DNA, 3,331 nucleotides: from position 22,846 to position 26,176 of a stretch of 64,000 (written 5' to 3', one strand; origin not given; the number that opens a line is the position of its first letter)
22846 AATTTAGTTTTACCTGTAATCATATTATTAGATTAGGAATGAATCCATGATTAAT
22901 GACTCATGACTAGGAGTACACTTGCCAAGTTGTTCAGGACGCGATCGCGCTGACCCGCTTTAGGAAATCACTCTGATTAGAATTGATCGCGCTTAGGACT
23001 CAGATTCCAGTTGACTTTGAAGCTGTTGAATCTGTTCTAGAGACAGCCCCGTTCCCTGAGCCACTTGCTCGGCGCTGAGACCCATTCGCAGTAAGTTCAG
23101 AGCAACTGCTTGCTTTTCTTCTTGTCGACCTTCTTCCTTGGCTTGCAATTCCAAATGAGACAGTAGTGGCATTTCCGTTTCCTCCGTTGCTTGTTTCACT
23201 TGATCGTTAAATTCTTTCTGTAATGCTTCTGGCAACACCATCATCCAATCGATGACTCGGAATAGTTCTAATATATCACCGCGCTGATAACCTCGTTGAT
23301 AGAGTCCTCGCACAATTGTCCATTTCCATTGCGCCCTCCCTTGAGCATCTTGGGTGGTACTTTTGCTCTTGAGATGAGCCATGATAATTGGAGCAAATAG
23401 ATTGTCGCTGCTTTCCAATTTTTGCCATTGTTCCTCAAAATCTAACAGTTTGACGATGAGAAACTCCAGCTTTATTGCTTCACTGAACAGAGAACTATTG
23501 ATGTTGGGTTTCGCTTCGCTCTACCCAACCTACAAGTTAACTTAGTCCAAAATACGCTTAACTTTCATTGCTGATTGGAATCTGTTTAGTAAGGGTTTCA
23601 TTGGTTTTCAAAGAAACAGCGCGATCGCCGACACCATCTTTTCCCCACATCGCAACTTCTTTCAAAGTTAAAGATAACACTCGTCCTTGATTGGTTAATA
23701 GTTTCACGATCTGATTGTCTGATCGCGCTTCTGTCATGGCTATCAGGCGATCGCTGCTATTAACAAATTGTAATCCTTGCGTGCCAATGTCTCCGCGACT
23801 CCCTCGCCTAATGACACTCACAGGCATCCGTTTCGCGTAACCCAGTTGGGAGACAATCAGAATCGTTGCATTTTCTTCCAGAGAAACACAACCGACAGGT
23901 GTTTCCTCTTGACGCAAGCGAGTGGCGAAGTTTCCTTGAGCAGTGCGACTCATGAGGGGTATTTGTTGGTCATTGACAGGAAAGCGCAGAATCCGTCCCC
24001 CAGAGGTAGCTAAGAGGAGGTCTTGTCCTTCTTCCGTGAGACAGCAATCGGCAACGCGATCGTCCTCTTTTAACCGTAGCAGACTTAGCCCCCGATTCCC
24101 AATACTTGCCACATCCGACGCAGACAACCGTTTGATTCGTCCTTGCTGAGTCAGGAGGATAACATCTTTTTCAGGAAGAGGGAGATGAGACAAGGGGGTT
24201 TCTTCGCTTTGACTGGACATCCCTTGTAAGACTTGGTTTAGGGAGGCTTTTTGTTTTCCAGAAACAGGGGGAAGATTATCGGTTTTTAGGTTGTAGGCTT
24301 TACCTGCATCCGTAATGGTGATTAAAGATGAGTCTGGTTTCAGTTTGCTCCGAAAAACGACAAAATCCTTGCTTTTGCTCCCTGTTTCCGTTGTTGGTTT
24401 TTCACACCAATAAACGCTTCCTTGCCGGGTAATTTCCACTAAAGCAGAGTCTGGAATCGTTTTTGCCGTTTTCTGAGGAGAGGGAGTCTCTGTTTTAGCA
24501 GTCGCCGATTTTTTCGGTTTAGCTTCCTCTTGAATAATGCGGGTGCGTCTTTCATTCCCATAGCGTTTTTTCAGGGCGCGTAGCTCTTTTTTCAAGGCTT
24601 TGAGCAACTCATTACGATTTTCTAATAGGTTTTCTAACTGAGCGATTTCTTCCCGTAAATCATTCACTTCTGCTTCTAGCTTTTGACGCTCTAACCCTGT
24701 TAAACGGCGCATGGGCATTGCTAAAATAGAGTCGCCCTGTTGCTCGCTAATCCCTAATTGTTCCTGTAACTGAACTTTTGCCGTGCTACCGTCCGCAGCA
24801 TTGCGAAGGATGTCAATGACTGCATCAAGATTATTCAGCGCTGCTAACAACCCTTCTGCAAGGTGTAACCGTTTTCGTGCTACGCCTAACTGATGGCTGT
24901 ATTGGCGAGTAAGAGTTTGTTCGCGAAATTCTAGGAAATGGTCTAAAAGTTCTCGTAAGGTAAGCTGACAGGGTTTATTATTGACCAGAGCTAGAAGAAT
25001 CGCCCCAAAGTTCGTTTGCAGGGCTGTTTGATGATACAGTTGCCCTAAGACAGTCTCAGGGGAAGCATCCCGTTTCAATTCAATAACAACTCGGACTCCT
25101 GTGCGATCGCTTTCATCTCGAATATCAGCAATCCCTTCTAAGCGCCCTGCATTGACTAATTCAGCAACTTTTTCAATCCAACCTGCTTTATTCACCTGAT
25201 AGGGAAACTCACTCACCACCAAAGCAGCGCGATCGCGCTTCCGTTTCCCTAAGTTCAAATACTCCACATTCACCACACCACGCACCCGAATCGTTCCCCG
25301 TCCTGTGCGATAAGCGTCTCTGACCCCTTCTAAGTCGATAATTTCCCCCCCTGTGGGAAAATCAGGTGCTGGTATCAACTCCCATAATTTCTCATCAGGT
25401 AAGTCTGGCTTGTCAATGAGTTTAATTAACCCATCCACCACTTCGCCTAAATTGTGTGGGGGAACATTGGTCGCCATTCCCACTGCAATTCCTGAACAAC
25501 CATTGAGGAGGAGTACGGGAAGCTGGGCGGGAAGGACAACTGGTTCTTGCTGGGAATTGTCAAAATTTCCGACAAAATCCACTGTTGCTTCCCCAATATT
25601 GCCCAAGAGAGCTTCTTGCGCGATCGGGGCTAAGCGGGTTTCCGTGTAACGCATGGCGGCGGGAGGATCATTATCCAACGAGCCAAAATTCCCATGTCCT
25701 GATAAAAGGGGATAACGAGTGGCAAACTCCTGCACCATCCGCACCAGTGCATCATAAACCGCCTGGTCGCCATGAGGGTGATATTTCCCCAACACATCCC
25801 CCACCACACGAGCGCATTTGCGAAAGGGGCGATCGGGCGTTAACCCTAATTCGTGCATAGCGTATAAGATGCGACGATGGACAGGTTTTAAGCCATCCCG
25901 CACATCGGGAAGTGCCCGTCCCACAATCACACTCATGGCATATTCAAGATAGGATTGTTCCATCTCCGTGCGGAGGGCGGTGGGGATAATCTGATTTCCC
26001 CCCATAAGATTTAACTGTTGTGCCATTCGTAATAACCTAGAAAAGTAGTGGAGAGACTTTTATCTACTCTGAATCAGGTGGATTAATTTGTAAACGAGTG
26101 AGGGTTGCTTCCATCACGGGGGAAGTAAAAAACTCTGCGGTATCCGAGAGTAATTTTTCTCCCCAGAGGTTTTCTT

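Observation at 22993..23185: Truncated Rpn-like gene keeps an internal SD-led 59-aa C-terminal ORF: possible orphan antitoxin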

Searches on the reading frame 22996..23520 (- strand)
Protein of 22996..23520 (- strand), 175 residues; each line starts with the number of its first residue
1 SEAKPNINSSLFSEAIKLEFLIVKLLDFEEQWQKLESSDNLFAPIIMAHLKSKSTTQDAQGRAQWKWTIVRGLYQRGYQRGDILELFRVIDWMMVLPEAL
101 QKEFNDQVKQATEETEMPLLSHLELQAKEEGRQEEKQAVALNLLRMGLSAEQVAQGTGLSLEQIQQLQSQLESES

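Call 4: search_protein_families(library=pfam, proteins=[window:22996-23520:-], max_evalue=1)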
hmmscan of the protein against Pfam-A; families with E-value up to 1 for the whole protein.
window:22996-23520:- (175 aa): 5 families
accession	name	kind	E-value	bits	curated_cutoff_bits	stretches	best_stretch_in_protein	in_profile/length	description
PF02796.21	HTH_7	-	0.0014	19.1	23.8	0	133-164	7-38/45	Helix-turn-helix domain of resolvase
PF14493.12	HTH_40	-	0.1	13.4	27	0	138-165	3-30/89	Helix-turn-helix domain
PF11268.13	DUF3071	-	0.11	13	26.9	1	106-172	32-93/168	Protein of unknown function (DUF3071)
PF04255.20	DUF433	-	0.17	12.2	23.6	0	141-166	25-51/56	Protein of unknown function (DUF433)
PF10975.14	DUF2802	-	0.32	11.6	33.5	1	108-161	13-57/68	Protein of unknown function (DUF2802)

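Call 5: search_protein_families(library=ncbifam, proteins=[window:22996-23520:-], max_evalue=1)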
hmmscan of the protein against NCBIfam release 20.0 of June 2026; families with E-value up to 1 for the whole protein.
window:22996-23520:- (175 aa): 3 families
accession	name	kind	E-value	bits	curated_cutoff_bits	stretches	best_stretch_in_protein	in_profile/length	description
TIGR01784.1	T_den_put_tspse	subfamily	7.9e-07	29.2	52.1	1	113-167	213-273/273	Rpn family recombination-promoting nuclease/putative transposase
NF047948.1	male_kill_WMK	equivalog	0.014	14.8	300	1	118-165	105-151/300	WO male-killing family protein Wmk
TIGR02757.1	TIGR02757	hypoth_equivalog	0.044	13.6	139.2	1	14-118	17-118/229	TIGR02757 family protein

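Call 11: find_homologous_proteins(query=window:22996-23520:-)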
Query window:22996-23520:- (175 aa): 4 proteins with E <= 0.001 among 58 candidates.
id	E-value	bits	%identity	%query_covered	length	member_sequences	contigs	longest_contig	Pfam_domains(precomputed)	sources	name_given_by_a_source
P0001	1.4e-73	264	100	74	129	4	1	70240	PF27070.1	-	-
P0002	3.0e-72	259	76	91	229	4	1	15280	-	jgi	jgi:hypothetical protein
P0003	1.5e-53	199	74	65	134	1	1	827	-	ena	-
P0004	2.0e-34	136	43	94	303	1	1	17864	-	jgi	jgi:hypothetical protein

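Call 22: search_protein_families(library=pfam, proteins=[P0004], max_evalue=0.1)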
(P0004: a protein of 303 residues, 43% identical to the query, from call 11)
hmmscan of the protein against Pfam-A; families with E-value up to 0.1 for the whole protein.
P0004 (303 aa): 0 families

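Call 23: search_protein_families(library=ncbifam, proteins=[P0004], max_evalue=0.1)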
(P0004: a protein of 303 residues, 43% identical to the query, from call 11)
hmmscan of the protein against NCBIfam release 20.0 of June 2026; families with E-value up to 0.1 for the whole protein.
P0004 (303 aa): 2 families
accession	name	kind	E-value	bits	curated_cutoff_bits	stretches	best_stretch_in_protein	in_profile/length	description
TIGR01784.1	T_den_put_tspse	subfamily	1.2e-08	35.1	52.1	1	202-296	171-273/273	Rpn family recombination-promoting nuclease/putative transposase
NF047948.1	male_kill_WMK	equivalog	0.012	15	300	1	254-294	111-151/300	WO male-killing family protein Wmk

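Call 46: find_encoding_contigs(protein=P0002, flank=4000, max_places=4)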
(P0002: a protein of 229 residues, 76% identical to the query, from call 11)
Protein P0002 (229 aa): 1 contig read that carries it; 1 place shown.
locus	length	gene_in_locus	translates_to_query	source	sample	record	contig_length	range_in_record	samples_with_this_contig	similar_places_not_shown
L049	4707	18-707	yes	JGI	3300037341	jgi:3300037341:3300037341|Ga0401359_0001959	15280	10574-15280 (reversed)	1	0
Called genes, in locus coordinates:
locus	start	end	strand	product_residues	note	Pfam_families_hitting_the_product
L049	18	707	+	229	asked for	-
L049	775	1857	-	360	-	PF00124:Photo_RC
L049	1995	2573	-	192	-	PF00578:AhpC-TSA (weak), PF08534:Redoxin (weak), PF00085:Thioredoxin, PF13899:Thioredoxin_7, PF13098:Thioredoxin_2, PF13905:Thioredoxin_8 (weak)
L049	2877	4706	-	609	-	PF00528:BPD_transp_1, PF00005:ABC_tran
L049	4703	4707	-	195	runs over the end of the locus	PF03848:TehB, PF13649:Methyltransf_25, PF13847:Methyltransf_31 (weak), PF08241:Methyltransf_11 (weak), PF08242:Methyltransf_12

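Call 49: find_related_loci(query=window:22996-23475:-, collection=genome_contigs, flank=3000)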
Query window:22996-23475:- (160 aa) in genome_contigs; peptide patterns used: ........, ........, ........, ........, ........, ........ (x = any residue, [..] = any of these).
520 stretches matched a pattern; 88 encode a relative of the query (tblastn E <= 1e-3); the best 80 are kept; 80 distinct loci.
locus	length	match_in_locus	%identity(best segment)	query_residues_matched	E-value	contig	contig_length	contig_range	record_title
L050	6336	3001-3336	54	1-112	2e-39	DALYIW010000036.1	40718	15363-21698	MAG TPA_asm: Coleofasciculaceae cyanobacterium CTOTU46601 NODE_40_length_40718_cov_3.932887, whole genome shotgun sequen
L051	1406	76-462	47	1-129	3e-35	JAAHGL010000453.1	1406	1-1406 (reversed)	MAG: Symploca sp. SIO2C1 2C1_NODE_453, whole genome shotgun sequence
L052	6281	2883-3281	44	1-133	1e-32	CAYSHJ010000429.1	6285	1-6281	MAG TPA_asm: uncultured Planctomycetaceae bacterium isolate binchicken_co165_110 genome assembly, contig: k141_467971, w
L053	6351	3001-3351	45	1-116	3e-32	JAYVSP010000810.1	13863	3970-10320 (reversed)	MAG: Planctomyces sp. isolate GL74_DN_concoct_38_sub GL74_DN_concoct_38_sub_809, whole genome shotgun sequence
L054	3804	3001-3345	51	1-116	5e-32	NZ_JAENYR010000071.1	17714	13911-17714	MAG: Thiohalomonas denitrificans isolate BL5_bin.3 BL5_bin3_NODE_637_length_17714_cov_37.091455, whole genome shotgun se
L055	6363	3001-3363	43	1-122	5e-31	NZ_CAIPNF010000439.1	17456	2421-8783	MAG: uncultured Thiocystis sp. isolate Loclat_bin-17750, whole genome shotgun sequence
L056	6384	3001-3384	43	1-129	6e-31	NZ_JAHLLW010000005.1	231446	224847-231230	Marinomonas lutimaris strain E165 Scaffold5, whole genome shotgun sequence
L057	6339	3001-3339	47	3-115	9e-31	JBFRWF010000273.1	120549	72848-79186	MAG: Xenococcaceae cyanobacterium isolate 08_in_wi_poop_bin.1 08InWiPooB1_c_000001592817, whole genome shotgun sequence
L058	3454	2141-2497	43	1-119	2e-30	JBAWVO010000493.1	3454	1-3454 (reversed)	MAG: Planctomycetota bacterium isolate ELA013 MAG013_493, whole genome shotgun sequence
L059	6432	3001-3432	41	1-139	4e-30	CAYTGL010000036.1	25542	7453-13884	MAG TPA_asm: uncultured Chromatiales bacterium isolate SRP344714_co2_391 genome assembly, contig: NODE_4884_length_25542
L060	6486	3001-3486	37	1-154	5e-30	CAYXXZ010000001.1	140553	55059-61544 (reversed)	MAG TPA_asm: uncultured Porticoccaceae bacterium isolate binchicken_co173_116 genome assembly, contig: NODE_282_length_1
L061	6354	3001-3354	45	3-119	9e-30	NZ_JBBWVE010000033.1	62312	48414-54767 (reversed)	MAG: Thiocapsa sp. C3-3m C3-3m-Cardenillas-CDS155, whole genome shotgun sequence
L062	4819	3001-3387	41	1-129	8e-30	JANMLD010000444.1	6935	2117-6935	MAG: Pirellula sp. isolate OTE_64_concoct_145 OTE_64_k141_4508340, whole genome shotgun sequence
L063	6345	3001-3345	46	1-116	2e-29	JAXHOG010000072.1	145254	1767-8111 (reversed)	MAG: Marinagarivorans sp. isolate Salar_de_Ascotan_water_MAG_AWA26 contig_4979_polypolish, whole genome shotgun sequence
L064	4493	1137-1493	43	1-119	2e-29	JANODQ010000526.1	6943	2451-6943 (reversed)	MAG: Pirellulaceae bacterium isolate VAR_17_metabat_109 VAR_17_k141_1821966, whole genome shotgun sequence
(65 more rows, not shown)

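Call 50: find_related_loci(query=window:22996-23475:-, collection=metagenome_contigs, flank=3000)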
Query window:22996-23475:- (160 aa) in metagenome_contigs; peptide patterns used: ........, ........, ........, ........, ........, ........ (x = any residue, [..] = any of these).
598 stretches matched a pattern (row limit reached: there are more); 103 encode a relative of the query (tblastn E <= 1e-3); the best 80 are kept; 80 distinct loci.
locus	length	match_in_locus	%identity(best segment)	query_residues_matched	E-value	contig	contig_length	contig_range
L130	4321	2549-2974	47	3-146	2e-36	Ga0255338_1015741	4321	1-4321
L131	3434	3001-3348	49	3-118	9e-35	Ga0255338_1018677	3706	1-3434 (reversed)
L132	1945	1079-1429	47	1-117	2e-32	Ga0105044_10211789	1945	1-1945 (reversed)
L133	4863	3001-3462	39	1-155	2e-31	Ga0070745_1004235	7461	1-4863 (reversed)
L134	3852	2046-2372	47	1-109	2e-31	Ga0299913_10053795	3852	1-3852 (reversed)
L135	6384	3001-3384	43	1-129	1e-30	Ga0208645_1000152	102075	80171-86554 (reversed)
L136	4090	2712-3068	43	1-119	2e-30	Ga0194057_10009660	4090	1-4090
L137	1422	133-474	46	3-116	1e-30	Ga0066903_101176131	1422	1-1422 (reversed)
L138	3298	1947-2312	45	1-119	7e-30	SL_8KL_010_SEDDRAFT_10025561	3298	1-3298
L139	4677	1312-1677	45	1-119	7e-30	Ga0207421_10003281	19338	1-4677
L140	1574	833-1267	42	3-136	3e-30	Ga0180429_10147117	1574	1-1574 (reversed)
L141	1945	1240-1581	46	3-116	1e-29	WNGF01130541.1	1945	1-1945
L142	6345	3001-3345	46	1-116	3e-29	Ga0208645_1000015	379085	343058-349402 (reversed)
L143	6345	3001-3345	46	1-116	3e-29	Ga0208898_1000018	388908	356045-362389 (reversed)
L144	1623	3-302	48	20-119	3e-29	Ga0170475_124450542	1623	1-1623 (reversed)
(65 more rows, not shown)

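Call 83: search_protein_families(library=padloc, proteins=[P0004, window:22996-23520:-], max_evalue=0.01)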
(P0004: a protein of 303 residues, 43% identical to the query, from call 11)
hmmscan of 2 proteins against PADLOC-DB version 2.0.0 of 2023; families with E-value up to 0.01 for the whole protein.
P0004 (303 aa): 0 families

window:22996-23520:- (175 aa): 0 families

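Call 85: predict_structure(alignment_id=A2)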
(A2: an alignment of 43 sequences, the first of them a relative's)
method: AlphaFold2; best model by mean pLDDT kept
length: 303 residues; sequences in the alignment: 43
mean_pLDDT: 87.5   pTM: 0.76
mean pLDDT of the five models: 87.5, 86.9, 85.8, 85.5, 85.2
residues with pLDDT >= 90: 203; 70-90: 62; 50-70: 19; < 50: 19
segments of 3 or more residues with pLDDT < 50: 1-15
pLDDT, mean of each block of 10 residues (from residue 1): 45 62 96 98 98 90 74 98 95 80 94 97 92 94 96 96 97 97 96 98 93 93 94 94 76 51 75 89 84 88 78
secondary structure, 60 per line:
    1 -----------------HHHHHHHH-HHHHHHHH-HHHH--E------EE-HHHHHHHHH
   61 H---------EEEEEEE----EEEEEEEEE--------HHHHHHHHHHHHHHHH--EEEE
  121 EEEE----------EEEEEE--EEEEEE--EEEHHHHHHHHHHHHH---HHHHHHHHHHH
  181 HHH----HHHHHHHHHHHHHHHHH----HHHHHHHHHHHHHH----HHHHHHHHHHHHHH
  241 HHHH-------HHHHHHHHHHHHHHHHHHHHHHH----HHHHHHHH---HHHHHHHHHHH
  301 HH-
elements in order: H18-25 H27-34 H36-39 H52-61 E71-77 E82-90 H99-114 E117-124 E135-140 E143-148 E151-153 H154-166 H170-183 H188-204 H209-222 H227-244 H252-274 H279-286 H290-302

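Call 87: fold_search(model_id=the predicted structure, library=pdb)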
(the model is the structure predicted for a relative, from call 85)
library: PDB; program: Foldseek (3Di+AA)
matches with E <= 10: 788; with E <= 0.001: 0
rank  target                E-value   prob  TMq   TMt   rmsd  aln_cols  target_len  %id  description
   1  2vld_B                4.3e-02  0.87  0.19  0.24   6.7       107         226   14  crystal structure of a repair endonuclease from Pyrococcus abyssi (released 2009-05-19)
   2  5gkj_B                4.9e-02  0.82  0.15  0.20  12.0        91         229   13  Structure of EndoMS in apo form (released 2016-11-02)
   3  8q3b_E                4.9e-02  0.77  0.19  0.26   5.8       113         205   12  The closed state of the ASFV apo-RNA polymerase (released 2024-02-14)
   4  7esz_C                5.2e-02  0.18  0.17  0.09  17.4       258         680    7  Crystal structure of the complex formed by Wolbachia cytoplasmic incompatibility factors CinA and CinB with Mn2+ from  (released 2021-11-10)
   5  6wan_F                5.5e-02  0.28  0.16  0.12  17.8       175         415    8  Structure of Acinetobacter baumannii Cap4 SAVED/CARF-domain containing receptor with the cyclic trinucleotide 3'3'3'-c (released 2020-06-17)
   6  6wam_F                5.8e-02  0.28  0.17  0.13  17.3       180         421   10  Structure of Acinetobacter baumannii Cap4 SAVED/CARF-domain containing receptor (released 2020-06-17)
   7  6ekr                  6.9e-02  0.80  0.21  0.21   6.2       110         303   14  Crystal structure of Type IIP restriction endonuclease Kpn2I (released 2018-10-10)
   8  2vld_A                7.3e-02  0.69  0.15  0.20  14.8        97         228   11  crystal structure of a repair endonuclease from Pyrococcus abyssi (released 2009-05-19)
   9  1wtd_B                8.2e-02  0.25  0.22  0.24  14.6       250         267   11  Crystal structure of type II restrcition endonuclease, EcoO109I DNA-free form (released 2004-12-14)
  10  6wam_E                8.7e-02  0.18  0.17  0.13  18.2       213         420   10  Structure of Acinetobacter baumannii Cap4 SAVED/CARF-domain containing receptor (released 2020-06-17)
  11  8q3k_E                1.3e-01  0.57  0.19  0.25   6.3       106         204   12  The open state of the ASFV apo-RNA polymerase (released 2024-02-14)
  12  6vm6_A                1.3e-01  0.20  0.17  0.12  17.3       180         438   10  Structure of Acinetobacter baumannii Cap4 SAVED/CARF-domain containing receptor with the cyclic trinucleotide 2'3'3'-c (released 2020-06-17)
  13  9c1m_G                1.5e-01  0.14  0.19  0.14  21.0       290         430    9  HerA-DUF assembly 1 (released 2025-06-04)
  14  9qo6_E                1.5e-01  0.07  0.12  0.12  18.7       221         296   10  9-subunit COP9 signalosome complex (released 2026-02-04)
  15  6vm5                  1.5e-01  0.18  0.15  0.11  16.7       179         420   12  Structure of Moraxella osloensis Cap4 SAVED/CARF-domain containing receptor (released 2020-06-17)
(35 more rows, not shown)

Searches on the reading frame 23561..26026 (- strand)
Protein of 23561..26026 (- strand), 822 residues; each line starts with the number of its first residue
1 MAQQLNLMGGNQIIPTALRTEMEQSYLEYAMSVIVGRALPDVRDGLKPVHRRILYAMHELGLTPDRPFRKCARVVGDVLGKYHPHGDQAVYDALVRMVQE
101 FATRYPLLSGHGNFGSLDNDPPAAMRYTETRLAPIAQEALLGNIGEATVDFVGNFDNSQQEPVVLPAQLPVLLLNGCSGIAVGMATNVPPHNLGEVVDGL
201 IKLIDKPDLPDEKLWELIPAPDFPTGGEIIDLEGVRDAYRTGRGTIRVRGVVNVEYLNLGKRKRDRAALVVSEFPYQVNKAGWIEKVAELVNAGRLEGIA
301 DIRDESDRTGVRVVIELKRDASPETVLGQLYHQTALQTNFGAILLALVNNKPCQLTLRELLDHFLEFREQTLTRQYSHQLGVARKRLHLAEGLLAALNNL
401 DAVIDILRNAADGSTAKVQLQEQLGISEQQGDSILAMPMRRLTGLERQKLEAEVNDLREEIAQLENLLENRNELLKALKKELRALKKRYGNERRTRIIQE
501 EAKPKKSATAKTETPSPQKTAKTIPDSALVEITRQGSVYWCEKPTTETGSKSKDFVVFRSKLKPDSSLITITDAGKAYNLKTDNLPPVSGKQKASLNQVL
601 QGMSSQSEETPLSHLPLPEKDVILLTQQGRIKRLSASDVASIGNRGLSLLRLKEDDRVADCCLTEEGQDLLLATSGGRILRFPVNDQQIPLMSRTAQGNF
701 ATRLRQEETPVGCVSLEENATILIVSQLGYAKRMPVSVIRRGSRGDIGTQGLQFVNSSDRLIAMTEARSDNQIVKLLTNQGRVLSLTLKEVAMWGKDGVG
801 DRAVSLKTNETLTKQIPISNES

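Call 73: search_protein_families(library=ncbifam, proteins=[window:23561-26026:-], max_evalue=1e-10)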
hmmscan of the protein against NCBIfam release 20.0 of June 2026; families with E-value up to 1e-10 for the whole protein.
window:23561-26026:- (822 aa): 10 families
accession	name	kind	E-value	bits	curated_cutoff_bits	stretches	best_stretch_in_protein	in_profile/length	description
NF004043.1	PRK05560.1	equivalog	3.2e-253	842.3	902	1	13-813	2-793/798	DNA gyrase subunit A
TIGR01063.1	gyrA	equivalog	7.1e-252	837.9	877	1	13-813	1-793/800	DNA topoisomerase (ATP-hydrolyzing) subunit A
NF004044.1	PRK05561.1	subfamily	6e-227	755.9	654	1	18-713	2-682/738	DNA topoisomerase (ATP-hydrolyzing)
NF038098.1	GyrA_w_intein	exception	6.7e-185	617.2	1850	2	128-812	538-1220/1232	intein-containing DNA gyrase subunit A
TIGR01061.1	parC_Gpos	equivalog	1.1e-178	596.1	813.25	1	16-750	4-728/737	DNA topoisomerase IV subunit A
NF010586.0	PRK13979.1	equivalog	2.3e-173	578.5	1475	1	2-707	2-709/957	DNA topoisomerase IV subunit A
TIGR01062.1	parC_Gneg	equivalog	1.3e-158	529.3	628.9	1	17-706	5-672/735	DNA topoisomerase IV subunit A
NF007209.0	PRK09631.1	equivalog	1.5e-67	228.7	644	1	18-510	4-468/635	DNA topoisomerase IV subunit A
NF009397.0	PRK12758.1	equivalog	7.9e-62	209.4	780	1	22-498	27-477/870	DNA gyrase/topoisomerase IV subunit A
NF007208.0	PRK09630.1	equivalog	2e-42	145.7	598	1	25-370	11-322/479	DNA topoisomerase IV subunit A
